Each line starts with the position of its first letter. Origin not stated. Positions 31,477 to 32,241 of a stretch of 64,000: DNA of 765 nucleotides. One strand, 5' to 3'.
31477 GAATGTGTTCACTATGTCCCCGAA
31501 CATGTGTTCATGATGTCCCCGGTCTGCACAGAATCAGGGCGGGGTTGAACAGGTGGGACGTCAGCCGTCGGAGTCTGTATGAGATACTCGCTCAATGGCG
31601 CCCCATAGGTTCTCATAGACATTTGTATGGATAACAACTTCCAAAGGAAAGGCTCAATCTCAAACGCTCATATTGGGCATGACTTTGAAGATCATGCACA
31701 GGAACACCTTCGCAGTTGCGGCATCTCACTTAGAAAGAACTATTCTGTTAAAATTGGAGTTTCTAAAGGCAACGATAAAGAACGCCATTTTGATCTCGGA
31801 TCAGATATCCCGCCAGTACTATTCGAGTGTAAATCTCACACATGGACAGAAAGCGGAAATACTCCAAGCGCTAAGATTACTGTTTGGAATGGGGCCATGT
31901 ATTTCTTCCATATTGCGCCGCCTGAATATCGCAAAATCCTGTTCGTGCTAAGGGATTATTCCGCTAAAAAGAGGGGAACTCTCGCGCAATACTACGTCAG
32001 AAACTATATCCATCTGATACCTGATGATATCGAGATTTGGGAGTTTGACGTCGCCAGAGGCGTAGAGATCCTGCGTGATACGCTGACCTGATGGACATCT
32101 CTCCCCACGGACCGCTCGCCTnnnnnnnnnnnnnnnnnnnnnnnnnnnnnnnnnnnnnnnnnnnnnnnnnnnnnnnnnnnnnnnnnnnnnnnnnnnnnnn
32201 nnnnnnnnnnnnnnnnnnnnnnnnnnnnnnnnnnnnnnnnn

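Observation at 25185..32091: Lower-GC defense/mobile island: VapC relic, Gabija-like pair, MazEF-type pair, MITE, IS481 element and an AT-rich nuclease-like ORF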

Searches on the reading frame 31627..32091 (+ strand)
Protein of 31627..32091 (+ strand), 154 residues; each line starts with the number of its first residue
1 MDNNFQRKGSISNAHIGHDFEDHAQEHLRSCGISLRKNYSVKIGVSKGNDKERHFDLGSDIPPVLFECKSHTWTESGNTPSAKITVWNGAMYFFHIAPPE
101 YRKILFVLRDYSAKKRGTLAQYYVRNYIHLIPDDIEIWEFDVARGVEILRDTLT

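Call 5: search_protein_families(library=pfam, proteins=[window:31627-32091:+], max_evalue=0.01)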
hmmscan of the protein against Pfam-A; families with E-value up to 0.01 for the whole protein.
window:31627-32091:+ (154 aa): 0 families

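Call 6: search_protein_families(library=padloc, proteins=[window:31627-32091:+], max_evalue=0.01)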
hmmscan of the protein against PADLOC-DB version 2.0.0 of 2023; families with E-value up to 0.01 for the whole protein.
window:31627-32091:+ (154 aa): 0 families

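Call 10: search_solved_structures(query=window:31627-32091:+, max_evalue=10, show_alignments=2)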
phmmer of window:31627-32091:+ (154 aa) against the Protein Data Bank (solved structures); distinct sequences matched with E-value up to 10: 2.
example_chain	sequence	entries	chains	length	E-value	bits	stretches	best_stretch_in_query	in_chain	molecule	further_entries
4evf_A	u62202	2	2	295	0.2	14.9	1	103-136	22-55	Giardin subunit alpha-1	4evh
1yo7_A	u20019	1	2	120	4.8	10.4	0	13-40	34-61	Regulatory protein rop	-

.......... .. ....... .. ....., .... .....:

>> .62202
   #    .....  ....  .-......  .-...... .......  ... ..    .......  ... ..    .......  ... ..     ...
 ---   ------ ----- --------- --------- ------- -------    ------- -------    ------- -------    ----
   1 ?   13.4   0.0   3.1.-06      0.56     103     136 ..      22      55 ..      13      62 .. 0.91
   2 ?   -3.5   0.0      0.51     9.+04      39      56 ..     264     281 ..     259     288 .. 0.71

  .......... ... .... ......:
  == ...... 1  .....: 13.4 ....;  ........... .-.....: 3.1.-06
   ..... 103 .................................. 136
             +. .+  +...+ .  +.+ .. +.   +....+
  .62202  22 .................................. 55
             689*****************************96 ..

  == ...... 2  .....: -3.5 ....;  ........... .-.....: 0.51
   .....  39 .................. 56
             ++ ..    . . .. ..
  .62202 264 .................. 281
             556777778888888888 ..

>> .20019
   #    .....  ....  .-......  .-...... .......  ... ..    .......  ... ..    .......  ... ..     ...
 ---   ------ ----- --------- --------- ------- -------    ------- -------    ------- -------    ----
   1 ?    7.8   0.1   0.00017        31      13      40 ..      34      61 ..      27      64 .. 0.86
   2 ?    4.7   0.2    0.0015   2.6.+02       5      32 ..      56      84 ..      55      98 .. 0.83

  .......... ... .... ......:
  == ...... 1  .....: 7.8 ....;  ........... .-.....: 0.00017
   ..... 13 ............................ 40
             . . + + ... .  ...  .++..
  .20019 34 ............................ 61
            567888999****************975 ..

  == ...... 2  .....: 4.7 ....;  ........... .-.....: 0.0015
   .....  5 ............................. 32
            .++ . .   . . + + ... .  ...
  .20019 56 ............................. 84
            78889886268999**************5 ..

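Call 11: search_protein_families(library=ncbifam, proteins=[window:31627-32091:+], max_evalue=1)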
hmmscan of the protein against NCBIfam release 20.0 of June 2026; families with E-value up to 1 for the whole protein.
window:31627-32091:+ (154 aa): 0 families

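Call 12: find_homologous_proteins(query=window:31627-32091:+, max_evalue=0.001)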
Query window:31627-32091:+ (154 aa): 523 proteins with E <= 0.001 among 532 candidates; the best 120 are listed.
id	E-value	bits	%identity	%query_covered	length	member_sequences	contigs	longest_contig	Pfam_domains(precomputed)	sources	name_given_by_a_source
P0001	1.2e-57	212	67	92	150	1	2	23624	-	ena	-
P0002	5.1e-57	210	67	94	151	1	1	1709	-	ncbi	-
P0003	2.6e-55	205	61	97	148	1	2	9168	-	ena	-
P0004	3.6e-55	204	65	92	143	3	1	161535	-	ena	-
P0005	5.0e-55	204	65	92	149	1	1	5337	-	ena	-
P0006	1.1e-54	203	64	92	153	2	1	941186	-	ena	-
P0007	2.5e-54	201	64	92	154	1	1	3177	-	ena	-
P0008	2.9e-54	201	64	92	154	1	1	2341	-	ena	-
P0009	3.5e-54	201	65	92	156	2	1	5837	-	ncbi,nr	ncbi:MAG: hypothetical protein K9J81_11555 [Desulfohalobiaceae bacterium]|nr:hypothetical protein [D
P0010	3.6e-54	201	63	92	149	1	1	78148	-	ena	-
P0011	5.4e-54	200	63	92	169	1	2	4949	-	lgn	-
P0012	5.7e-54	200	66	93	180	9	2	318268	-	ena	-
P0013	8.4e-54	200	67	92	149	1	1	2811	-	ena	-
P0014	8.5e-54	200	64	91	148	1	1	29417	-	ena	-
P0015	9.9e-54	200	64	91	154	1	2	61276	-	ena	-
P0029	9.6e-53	196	63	92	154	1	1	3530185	-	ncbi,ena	-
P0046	3.4e-51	191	63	99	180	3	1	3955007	-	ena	-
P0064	1.7e-49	186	61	93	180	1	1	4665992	-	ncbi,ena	-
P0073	6.1e-49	184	61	92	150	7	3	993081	-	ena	-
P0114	1.2e-47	180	61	92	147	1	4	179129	-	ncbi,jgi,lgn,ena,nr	ncbi:MAG TPA: hypothetical protein PKZ42_08880 [Syntrophales bacterium]|nr:hypothetical protein [Syn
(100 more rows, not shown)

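Call 14: find_encoding_contigs(protein=P0006, flank=6000, max_places=3)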
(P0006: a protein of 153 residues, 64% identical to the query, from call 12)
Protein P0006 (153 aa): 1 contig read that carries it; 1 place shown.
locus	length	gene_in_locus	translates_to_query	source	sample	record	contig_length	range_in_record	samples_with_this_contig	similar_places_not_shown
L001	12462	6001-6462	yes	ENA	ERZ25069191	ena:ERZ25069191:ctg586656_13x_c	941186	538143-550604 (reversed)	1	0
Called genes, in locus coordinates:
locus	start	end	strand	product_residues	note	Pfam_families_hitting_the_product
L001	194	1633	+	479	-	PF00884:Sulfatase, PF01663:Phosphodiest (faint), PF16347:SGSH_C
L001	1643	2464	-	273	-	PF00520:Ion_trans, PF08016:PKD_channel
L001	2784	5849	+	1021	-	PF02012:BNR (faint), PF13088:BNR_2 (faint), PF14870:PSII_BNR (faint), PF15902:Sortilin-Vps10 (weak), PF25852:DUF6242_C (faint), PF15902:Sortilin-Vps10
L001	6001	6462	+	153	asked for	-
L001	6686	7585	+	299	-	PF03446:NAD_binding_2 (weak), PF09130:DUF1932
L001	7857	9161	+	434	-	PF00474:SSF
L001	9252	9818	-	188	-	PF13302:Acetyltransf_3, PF00583:Acetyltransf_1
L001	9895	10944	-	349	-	PF00487:FA_desaturase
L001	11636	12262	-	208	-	PF13358:DDE_3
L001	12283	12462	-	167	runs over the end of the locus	PF13384:HTH_23 (weak), PF13551:HTH_29, PF13565:HTH_32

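Call 15: find_encoding_contigs(protein=P0029, flank=6000, max_places=3)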
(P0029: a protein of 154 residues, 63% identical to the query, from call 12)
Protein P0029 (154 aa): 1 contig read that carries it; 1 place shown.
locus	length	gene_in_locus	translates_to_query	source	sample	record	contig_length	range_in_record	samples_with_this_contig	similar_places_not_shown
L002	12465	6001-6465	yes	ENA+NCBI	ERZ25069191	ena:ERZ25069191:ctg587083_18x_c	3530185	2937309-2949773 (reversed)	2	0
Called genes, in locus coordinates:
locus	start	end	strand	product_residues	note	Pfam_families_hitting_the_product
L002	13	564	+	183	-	-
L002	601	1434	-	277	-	PF04851:ResIII, PF00176:SNF2-rel_dom, PF00270:DEAD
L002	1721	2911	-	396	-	PF08843:AbiEii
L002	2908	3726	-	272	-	PF13338:AbiEi_4 (weak)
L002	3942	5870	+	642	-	PF03235:GmrSD_N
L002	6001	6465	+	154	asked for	-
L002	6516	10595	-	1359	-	PF13560:HTH_31 (faint), PF15731:MqsA_antitoxin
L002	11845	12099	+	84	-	-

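Call 17: search_protein_families(library=phrogs, proteins=[window:31627-32091:+], max_evalue=1)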
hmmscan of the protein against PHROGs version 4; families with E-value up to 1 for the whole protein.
window:31627-32091:+ (154 aa): 1 family
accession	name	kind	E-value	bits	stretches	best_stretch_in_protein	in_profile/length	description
phrog_7353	-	unknown function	0.045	14.8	1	4-33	6-35/55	-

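Call 24: predict_structure(alignment_id=A1)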
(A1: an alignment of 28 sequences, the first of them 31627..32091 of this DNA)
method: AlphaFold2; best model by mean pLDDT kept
length: 154 residues; sequences in the alignment: 28
mean_pLDDT: 85.9   pTM: 0.80
mean pLDDT of the five models: 85.9, 83.5, 82.3, 82.1, 80.5
residues with pLDDT >= 90: 93; 70-90: 44; 50-70: 10; < 50: 7
segments of 3 or more residues with pLDDT < 50: 1-3
pLDDT, mean of each block of 10 residues (from residue 1): 48 76 90 93 80 93 95 89 91 94 95 93 95 94 78 47
secondary structure, 60 per line:
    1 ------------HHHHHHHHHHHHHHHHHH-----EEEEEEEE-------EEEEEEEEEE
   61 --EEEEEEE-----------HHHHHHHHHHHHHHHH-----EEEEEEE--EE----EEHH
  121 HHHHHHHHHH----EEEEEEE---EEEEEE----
elements in order: H13-30 E36-43 E51-60 E63-69 H81-96 E102-108 H119-130 E135-141 E145-150
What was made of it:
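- On PD-(D/E)xK nuclease superfamily (ORF154): AF2 model pLDDT 85.9, pTM 0.80 (call 24).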

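Call 34: find_encoding_contigs(protein=P0046, flank=5000, max_places=2)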
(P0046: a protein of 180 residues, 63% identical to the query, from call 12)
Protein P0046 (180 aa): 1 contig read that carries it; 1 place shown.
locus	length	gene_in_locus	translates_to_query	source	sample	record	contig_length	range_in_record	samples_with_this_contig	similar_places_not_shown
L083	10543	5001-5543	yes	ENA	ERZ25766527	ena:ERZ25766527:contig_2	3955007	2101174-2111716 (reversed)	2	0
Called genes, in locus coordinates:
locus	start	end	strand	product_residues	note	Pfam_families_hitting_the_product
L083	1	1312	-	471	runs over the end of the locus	PF01425:Amidase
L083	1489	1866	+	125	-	PF00903:Glyoxalase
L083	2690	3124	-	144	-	PF00355:Rieske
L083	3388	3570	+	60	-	-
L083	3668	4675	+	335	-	PF13088:BNR_2 (faint), PF25852:DUF6242_C (faint), PF14870:PSII_BNR (faint), PF15902:Sortilin-Vps10 (weak), PF02012:BNR (faint), PF15902:Sortilin-Vps10 (weak)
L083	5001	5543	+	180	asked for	-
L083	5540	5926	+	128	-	PF02661:Fic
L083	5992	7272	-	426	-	PF00355:Rieske, PF19301:LigXa_C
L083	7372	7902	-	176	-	PF00903:Glyoxalase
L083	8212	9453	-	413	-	PF00149:Metallophos, PF12850:Metallophos_2 (weak)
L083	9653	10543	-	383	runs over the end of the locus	PF01609:DDE_Tnp_1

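Call 35: find_encoding_contigs(protein=P0064, flank=5000, max_places=2)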
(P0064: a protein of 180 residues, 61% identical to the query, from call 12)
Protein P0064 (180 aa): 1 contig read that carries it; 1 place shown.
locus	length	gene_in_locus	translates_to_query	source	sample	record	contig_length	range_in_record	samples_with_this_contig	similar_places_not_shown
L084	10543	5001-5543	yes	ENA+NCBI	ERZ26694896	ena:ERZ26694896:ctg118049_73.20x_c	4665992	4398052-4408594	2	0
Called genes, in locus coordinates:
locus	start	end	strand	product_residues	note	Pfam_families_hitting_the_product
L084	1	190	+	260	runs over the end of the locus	PF00106:adh_short, PF08659:KR, PF13561:adh_short_C2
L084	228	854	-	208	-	PF00881:Nitroreductase, PF14512:TM1586_NiRdase (faint)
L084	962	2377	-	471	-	PF01425:Amidase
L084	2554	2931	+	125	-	PF00903:Glyoxalase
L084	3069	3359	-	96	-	PF00355:Rieske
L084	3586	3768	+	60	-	-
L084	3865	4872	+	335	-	PF13088:BNR_2 (faint), PF25852:DUF6242_C (faint), PF14870:PSII_BNR (faint), PF15902:Sortilin-Vps10, PF02012:BNR (faint), PF15902:Sortilin-Vps10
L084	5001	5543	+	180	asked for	-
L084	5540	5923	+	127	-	PF02661:Fic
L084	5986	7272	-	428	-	PF00355:Rieske, PF19301:LigXa_C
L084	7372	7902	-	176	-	PF00903:Glyoxalase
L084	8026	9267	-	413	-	PF00149:Metallophos, PF12850:Metallophos_2 (weak)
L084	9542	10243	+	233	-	PF24481:CT398_CC, PF02591:Zn_ribbon_9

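Call 36: find_encoding_contigs(protein=P0073, flank=5000, max_places=3)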
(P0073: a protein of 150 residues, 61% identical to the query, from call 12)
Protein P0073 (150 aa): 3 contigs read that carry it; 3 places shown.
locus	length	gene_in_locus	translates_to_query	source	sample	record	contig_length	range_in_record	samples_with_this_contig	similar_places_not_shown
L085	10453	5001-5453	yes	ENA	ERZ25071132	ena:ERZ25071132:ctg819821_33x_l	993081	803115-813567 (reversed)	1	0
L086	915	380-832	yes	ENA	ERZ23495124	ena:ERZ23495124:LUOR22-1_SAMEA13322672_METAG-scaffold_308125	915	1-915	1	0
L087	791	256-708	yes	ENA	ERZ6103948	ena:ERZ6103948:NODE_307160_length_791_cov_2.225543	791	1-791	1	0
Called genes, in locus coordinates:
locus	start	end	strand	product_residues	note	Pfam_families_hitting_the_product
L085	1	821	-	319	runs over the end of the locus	PF19300:BPD_transp_1_N, PF00528:BPD_transp_1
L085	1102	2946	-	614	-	PF00496:SBP_bac_5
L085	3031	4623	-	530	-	-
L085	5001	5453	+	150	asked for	-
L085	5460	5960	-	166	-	PF00903:Glyoxalase, PF06983:3-dmu-9_3-mt (weak)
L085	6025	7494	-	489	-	PF02638:GHL10 (faint)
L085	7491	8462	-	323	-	PF13527:Acetyltransf_9, PF00583:Acetyltransf_1, PF13673:Acetyltransf_10 (faint), PF13508:Acetyltransf_7, PF08445:FR47 (weak)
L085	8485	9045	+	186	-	-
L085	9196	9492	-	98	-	-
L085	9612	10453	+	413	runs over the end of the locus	PF13088:BNR_2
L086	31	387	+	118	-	PF04255:DUF433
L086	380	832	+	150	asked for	-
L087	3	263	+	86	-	?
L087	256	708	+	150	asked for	-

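Call 37: find_encoding_contigs(protein=P0114, flank=5000, max_places=4)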
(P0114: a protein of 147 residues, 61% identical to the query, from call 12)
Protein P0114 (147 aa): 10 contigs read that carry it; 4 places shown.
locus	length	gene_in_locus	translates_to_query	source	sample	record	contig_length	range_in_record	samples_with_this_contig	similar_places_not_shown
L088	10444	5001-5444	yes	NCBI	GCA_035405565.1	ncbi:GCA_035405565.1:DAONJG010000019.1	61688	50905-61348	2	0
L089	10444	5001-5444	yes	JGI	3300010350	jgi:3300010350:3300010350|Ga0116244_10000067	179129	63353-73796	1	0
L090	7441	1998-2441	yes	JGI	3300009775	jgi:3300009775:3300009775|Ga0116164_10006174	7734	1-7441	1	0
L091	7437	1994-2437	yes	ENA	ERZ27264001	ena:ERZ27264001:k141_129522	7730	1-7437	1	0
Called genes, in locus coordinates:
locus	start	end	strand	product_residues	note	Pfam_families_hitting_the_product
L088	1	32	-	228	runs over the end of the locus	PF04493:Endonuclease_5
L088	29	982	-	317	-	PF06574:FAD_syn, PF01687:Flavokinase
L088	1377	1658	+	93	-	PF00216:Bac_DNA_binding, PF18291:HU-HIG (weak)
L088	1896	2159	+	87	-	-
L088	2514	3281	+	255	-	-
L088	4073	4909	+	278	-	PF00561:Abhydrolase_1, PF12146:Hydrolase_4 (weak), PF12697:Abhydrolase_6 (weak)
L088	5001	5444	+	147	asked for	-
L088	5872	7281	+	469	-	PF01425:Amidase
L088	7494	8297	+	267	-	PF03783:CsgG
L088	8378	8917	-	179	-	PF00857:Isochorismatase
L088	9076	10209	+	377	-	PF00291:PALP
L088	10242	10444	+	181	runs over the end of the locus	PF07947:YhhN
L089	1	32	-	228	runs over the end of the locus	PF04493:Endonuclease_5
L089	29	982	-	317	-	PF06574:FAD_syn, PF01687:Flavokinase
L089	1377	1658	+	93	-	PF00216:Bac_DNA_binding, PF18291:HU-HIG (weak)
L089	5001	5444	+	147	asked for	-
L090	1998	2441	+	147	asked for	-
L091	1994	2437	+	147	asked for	-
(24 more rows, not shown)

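Call 43: search_solved_structures(query=A1, max_evalue=10, show_alignments=3)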
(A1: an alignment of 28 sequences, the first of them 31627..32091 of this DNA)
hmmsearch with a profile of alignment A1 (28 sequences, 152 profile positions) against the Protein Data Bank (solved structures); distinct sequences matched with E-value up to 10: 0.
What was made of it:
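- On XisH family (ORF154): The profile finds no PDB sequence at E<=10 (call 43).
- Tried and rejected: Sequence searches of ORF154 against PDB (single sequence and profile), PHROGs, PADLOC and NCBIfam found nothing significant (calls 6, 10, 11, 17, 43).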

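Call 54: find_related_loci(query=A1, collection=metagenome_contigs, flank=3000)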
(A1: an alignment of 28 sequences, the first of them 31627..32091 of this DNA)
Query A1 (154 aa) in metagenome_contigs; peptide patterns used: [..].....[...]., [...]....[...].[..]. (x = any residue, [..] = any of these).
600 stretches matched a pattern (row limit reached: there are more); 524 encode a relative of the query (tblastn E <= 1e-3); the best 80 are kept; 80 distinct loci.
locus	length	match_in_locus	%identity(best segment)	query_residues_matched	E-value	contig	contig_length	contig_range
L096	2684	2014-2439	64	1-142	9e-61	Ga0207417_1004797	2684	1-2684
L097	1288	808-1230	65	1-141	5e-62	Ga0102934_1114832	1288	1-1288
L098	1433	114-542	63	2-145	2e-61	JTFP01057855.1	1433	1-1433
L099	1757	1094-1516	63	1-141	3e-60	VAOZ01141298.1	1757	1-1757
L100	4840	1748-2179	61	1-145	6e-58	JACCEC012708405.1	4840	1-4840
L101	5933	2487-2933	58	3-150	4e-58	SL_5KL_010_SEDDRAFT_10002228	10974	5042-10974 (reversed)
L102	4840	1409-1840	60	1-145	2e-57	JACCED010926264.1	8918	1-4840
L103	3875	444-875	60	1-145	3e-57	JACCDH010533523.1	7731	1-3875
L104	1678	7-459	59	3-154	4e-58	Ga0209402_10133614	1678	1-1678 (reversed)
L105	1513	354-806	59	3-154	1e-58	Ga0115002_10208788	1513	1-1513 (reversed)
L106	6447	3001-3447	57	3-153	8e-57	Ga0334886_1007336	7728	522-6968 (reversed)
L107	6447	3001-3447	57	3-153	8e-57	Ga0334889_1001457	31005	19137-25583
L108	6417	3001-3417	60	1-141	3e-55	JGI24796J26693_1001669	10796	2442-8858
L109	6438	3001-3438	55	1-148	6e-55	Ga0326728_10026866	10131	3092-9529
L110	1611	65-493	59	3-145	2e-56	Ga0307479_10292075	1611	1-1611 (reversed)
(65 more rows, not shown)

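Call 58: search_protein_families(library=pfam, alignment_id=A2, max_evalue=0.00001)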
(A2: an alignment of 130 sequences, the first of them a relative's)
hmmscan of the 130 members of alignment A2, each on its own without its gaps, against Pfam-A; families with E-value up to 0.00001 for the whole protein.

A. member 1, L001:3246-5846:+ (867 aa): 4 families
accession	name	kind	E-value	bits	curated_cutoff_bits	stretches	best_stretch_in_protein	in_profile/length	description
PF15902.12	Sortilin-Vps10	-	6.1e-22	78.4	33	2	82-212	3-141/446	Sortilin, neurotensin receptor 3,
PF02012.26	BNR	-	7.5e-11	40.8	27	0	84-94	2-12/12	BNR/Asp-box repeat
PF13088.12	BNR_2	-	4.4e-07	30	31.4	0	317-452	81-200/277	BNR repeat-like domain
PF14870.12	PSII_BNR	-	2.2e-06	27.6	27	0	381-496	35-139/303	Photosynthesis system II assembly factor YCF48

B. families by the number of members that match (of 130 scanned): 98 families (the first 25 are shown)
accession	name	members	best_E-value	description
PF05015.19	HigB-like_toxin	3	2e-19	RelE-like toxin of type II toxin-antitoxin system HigB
PF02133.21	Transp_cyt_pur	2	1.1e-84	Permease for cytosine/purines, uracil, thiamine, allantoin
PF07669.17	Eco57I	2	4.8e-34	Eco57I restriction-modification methylase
PF13482.12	RNase_H_2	2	2.9e-26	RNase_H superfamily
PF00561.26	Abhydrolase_1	2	3.7e-22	alpha/beta hydrolase fold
PF15902.12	Sortilin-Vps10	2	5.5e-22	Sortilin, neurotensin receptor 3,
PF07883.17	Cupin_2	2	5.1e-19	Cupin domain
PF13643.11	DUF4145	2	5.2e-17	Domain of unknown function (DUF4145)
PF13086.12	AAA_11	2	9.3e-14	AAA domain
PF00313.28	CSD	2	3.2e-13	'Cold-shock' DNA-binding domain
PF12146.15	Hydrolase_4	2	9.3e-13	Serine aminopeptidase, S33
PF13604.12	AAA_30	2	1.1e-12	AAA domain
PF02012.26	BNR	2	3.2e-12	BNR/Asp-box repeat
PF13245.12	AAA_19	2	5.3e-09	AAA domain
PF12697.13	Abhydrolase_6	2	7.3e-09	Alpha/beta hydrolase family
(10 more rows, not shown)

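Call 68: search_protein_representatives(alignment_id=A1)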
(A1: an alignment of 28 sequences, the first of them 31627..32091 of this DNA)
Query: 28 sequences, 152 profile positions. Proteins with E-value up to 0.001 (for the whole library): 883; up to 1e-10: 561; up to 1e-30: 157. The best 150 are listed.
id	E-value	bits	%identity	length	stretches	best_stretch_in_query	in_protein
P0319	6.3e-68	243.7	-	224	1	4-150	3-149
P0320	2.1e-66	238.7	-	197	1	3-148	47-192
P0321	3.6e-65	234.7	-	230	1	3-149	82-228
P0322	3.5e-63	228.3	-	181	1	3-150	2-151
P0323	1.3e-62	226.4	-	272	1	4-147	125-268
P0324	5.4e-62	224.4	-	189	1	3-147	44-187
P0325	1.3e-61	223.2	-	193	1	1-147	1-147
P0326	2.0e-61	222.6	-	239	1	3-145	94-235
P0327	8.1e-61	220.6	-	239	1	3-149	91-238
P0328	2.3e-60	219.1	-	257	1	3-149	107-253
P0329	3.7e-60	218.5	-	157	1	3-148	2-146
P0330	1.5e-57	210.0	-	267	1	1-148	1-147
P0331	2.3e-54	199.6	-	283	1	3-146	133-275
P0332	2.8e-54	199.4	-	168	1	4-145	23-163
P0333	4.2e-54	198.8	-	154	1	2-147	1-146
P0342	2.3e-52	193.2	-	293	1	1-144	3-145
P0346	6.4e-51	188.5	-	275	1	1-143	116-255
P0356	2.1e-49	183.5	-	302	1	16-149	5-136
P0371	2.5e-45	170.3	-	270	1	2-116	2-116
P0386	1.8e-42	161.0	-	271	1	1-144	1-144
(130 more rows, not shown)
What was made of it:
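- The family has 883 clusters at 50% identity (call 68).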

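Call 69: search_protein_families(library=pfam, proteins=[P0319, P0323, P0331, P0330, P0342, P0356, P0346, P0328, P0386, P0371], max_evalue=0.01)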
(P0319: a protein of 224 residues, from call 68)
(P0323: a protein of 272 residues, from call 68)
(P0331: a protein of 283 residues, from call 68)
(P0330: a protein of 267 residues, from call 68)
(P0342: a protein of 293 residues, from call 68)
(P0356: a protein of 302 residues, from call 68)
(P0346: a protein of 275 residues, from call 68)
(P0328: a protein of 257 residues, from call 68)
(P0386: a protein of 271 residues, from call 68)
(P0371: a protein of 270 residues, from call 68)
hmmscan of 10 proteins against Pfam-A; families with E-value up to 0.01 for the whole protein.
P0319 (224 aa): 0 families

P0323 (272 aa): 0 families

P0331 (283 aa): 0 families

P0330 (267 aa): 0 families

P0342 (293 aa): 0 families

P0356 (302 aa): 2 families
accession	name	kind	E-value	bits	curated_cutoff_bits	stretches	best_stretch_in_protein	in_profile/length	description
PF24698.1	DUF7662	-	1.1e-16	60.8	26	1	160-230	1-70/72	Domain of unknown function (DUF7662)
PF09788.14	Tmemb_55A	-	0.0073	15.9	30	0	245-296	125-176/248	Transmembrane protein 55A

P0346 (275 aa): 0 families

P0328 (257 aa): 0 families

P0386 (271 aa): 0 families

P0371 (270 aa): 0 families
